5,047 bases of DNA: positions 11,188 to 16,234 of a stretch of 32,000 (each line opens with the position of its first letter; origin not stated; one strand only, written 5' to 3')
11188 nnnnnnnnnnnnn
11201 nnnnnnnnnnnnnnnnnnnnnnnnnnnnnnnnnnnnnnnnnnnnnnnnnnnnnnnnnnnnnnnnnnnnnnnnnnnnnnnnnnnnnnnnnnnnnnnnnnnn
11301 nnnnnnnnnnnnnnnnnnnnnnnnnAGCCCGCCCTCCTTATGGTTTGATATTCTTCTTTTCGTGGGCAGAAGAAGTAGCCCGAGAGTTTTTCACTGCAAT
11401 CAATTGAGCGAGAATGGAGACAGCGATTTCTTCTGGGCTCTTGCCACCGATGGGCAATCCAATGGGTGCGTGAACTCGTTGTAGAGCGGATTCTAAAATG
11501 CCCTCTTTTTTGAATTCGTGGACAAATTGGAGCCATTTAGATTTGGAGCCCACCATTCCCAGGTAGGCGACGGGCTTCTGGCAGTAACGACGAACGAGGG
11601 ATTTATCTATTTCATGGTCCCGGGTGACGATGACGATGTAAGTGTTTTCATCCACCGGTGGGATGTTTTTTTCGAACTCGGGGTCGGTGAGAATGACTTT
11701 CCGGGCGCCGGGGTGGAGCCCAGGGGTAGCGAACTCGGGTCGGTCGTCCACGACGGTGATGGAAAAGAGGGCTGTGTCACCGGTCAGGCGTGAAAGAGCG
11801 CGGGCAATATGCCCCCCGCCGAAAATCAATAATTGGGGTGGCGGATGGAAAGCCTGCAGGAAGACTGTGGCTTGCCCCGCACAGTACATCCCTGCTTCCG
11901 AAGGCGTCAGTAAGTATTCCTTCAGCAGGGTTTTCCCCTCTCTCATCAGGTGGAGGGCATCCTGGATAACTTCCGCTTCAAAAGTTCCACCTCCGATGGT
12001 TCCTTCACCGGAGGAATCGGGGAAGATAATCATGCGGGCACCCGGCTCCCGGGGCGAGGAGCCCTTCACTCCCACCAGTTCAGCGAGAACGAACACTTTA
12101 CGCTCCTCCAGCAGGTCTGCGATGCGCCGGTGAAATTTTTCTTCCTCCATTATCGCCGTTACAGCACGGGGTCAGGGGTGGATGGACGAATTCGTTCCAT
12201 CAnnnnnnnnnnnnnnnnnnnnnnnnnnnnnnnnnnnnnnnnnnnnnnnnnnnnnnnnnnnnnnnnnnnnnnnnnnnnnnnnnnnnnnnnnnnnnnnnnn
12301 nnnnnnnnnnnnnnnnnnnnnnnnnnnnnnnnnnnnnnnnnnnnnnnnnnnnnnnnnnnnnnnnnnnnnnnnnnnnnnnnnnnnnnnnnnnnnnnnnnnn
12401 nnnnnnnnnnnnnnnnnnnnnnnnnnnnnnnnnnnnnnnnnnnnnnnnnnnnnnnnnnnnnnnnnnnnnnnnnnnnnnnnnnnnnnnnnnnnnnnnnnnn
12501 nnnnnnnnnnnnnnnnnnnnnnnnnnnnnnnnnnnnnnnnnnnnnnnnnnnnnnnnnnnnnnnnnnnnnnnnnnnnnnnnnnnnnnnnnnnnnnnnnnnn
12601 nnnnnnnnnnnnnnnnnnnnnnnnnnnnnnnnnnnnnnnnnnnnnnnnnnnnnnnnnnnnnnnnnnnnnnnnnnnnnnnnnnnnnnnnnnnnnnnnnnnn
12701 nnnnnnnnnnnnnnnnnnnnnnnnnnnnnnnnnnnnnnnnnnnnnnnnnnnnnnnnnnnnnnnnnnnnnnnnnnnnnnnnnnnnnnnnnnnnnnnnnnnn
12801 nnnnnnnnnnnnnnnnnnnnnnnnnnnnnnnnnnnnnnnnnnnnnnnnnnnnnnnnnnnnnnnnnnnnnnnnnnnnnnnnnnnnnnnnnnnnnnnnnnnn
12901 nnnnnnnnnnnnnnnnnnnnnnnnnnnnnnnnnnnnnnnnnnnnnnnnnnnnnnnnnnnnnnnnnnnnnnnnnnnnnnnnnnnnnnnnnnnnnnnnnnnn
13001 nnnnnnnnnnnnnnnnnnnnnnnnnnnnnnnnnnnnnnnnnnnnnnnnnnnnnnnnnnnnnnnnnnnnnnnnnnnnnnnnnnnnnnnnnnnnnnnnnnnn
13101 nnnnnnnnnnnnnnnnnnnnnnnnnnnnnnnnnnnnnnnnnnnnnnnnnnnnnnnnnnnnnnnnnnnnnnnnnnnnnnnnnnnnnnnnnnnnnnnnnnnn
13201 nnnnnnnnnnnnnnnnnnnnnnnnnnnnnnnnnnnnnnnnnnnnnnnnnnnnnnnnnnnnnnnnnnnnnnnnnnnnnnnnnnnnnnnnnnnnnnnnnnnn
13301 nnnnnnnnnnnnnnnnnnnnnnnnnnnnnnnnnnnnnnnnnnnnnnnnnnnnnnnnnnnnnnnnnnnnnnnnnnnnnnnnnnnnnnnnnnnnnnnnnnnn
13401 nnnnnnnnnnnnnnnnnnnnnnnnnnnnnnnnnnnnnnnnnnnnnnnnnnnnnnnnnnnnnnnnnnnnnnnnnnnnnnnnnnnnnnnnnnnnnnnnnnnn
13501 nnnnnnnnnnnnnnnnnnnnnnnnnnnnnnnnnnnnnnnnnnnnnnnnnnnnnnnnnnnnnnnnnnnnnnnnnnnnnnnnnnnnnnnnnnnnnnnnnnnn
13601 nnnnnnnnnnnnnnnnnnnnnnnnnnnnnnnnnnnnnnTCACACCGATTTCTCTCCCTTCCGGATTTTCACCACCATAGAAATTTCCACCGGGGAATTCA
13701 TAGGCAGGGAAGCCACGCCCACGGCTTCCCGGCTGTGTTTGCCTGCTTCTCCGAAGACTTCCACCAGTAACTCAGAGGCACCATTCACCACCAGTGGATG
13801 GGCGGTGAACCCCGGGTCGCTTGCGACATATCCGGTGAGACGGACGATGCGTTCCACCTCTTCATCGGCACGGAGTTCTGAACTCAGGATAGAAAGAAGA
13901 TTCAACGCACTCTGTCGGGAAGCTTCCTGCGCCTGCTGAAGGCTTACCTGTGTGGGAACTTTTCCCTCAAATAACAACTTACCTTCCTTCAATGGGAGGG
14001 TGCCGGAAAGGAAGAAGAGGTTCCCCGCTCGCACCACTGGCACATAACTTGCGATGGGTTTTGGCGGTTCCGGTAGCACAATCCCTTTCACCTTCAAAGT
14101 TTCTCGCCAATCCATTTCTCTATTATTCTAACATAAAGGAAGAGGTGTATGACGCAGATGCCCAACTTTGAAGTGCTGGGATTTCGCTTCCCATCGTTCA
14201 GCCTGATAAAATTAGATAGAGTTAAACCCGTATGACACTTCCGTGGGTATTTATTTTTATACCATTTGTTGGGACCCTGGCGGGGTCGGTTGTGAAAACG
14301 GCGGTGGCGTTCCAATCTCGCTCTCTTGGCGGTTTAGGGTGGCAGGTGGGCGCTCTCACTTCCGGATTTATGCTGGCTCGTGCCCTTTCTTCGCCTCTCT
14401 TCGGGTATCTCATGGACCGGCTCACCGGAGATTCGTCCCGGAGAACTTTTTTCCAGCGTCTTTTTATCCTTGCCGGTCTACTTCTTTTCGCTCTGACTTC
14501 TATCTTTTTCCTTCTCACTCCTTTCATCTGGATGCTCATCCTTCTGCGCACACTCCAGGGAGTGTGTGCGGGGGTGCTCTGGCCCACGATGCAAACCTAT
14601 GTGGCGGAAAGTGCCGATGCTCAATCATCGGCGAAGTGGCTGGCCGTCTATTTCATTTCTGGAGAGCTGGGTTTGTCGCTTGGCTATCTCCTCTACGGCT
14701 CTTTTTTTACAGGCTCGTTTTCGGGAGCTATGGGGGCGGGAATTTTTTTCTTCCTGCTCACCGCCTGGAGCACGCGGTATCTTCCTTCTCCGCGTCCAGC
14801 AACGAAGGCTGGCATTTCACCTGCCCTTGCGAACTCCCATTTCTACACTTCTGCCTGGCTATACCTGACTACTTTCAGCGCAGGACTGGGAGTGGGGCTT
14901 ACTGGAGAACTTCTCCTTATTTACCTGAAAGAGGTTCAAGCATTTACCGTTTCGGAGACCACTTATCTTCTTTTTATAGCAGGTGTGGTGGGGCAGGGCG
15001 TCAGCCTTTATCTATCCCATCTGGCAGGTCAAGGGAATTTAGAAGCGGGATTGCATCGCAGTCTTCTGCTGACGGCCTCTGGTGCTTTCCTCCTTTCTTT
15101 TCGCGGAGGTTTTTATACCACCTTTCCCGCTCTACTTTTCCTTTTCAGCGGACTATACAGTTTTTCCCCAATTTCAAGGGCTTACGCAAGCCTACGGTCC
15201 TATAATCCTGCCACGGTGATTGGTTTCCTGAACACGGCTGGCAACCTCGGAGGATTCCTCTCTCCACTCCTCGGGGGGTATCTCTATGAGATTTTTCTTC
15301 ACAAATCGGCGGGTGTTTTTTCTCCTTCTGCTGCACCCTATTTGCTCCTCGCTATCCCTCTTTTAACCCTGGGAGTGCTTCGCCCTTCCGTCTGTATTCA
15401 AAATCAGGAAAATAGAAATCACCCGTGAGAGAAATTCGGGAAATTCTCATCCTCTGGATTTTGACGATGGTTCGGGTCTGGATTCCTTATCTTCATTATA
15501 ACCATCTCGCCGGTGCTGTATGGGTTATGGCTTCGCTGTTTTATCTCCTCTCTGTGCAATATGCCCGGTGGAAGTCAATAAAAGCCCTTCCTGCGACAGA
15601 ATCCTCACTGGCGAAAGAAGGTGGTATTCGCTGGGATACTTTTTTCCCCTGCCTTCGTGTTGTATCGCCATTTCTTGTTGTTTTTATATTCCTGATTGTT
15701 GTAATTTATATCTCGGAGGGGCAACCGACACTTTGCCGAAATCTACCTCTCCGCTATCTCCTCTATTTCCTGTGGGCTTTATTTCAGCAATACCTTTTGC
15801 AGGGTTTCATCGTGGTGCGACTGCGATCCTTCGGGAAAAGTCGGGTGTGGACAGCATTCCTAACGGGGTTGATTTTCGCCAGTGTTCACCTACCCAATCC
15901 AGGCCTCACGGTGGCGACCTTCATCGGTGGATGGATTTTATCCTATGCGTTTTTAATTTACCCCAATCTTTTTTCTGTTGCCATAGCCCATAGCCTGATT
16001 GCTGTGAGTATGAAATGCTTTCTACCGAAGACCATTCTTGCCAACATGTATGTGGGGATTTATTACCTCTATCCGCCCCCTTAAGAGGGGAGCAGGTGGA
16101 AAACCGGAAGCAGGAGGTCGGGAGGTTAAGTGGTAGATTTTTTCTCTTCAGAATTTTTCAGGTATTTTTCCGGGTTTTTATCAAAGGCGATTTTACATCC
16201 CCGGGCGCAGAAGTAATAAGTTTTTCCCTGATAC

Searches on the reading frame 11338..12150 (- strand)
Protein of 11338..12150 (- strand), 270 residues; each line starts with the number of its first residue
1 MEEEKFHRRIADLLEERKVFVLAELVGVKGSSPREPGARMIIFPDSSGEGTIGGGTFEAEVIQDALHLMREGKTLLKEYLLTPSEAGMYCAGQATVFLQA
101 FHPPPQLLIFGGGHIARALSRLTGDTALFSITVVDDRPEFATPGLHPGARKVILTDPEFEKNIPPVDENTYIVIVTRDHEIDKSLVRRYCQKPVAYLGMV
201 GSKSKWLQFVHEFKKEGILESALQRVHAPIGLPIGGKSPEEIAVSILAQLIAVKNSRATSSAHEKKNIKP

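Call 59: search_protein_families(library=pfam, proteins=[window:11338-12150:-], max_evalue=0.001)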
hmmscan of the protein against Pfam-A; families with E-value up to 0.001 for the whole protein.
window:11338-12150:- (270 aa): 2 families
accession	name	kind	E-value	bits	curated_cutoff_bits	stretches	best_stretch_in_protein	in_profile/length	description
PF13478.12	XdhC_C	-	1.4e-38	132.7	29.7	1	107-250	1-125/125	XdhC Rossmann domain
PF02625.21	XdhC_CoxI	-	1e-19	70.6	24.3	1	14-79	2-67/68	XdhC and CoxI family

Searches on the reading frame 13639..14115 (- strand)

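Call 59: search_protein_families(library=pfam, proteins=[window:13639-14115:-], max_evalue=0.001)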
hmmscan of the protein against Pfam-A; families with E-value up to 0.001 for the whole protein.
window:13639-14115:- (158 aa): 2 families
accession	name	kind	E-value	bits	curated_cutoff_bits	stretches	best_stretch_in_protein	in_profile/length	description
PF14588.11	YjgF_endoribonc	-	3.8e-18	66.2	35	1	8-143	5-140/148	YjgF/chorismate_mutase-like, putative endoribonuclease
PF01042.26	Ribonuc_L-PSP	-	7.8e-14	52.2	27.3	1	18-149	5-119/121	Endoribonuclease L-PSP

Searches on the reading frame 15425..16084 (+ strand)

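Call 59: search_protein_families(library=pfam, proteins=[window:15425-16084:+], max_evalue=0.001)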
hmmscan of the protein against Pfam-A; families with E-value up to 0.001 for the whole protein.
window:15425-16084:+ (219 aa): 1 family
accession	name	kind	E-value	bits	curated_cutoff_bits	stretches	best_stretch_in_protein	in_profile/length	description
PF02517.21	Rce1-like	-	5.2e-08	33.5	22.4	1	111-192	9-90/93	Type II CAAX prenyl endopeptidase Rce1-like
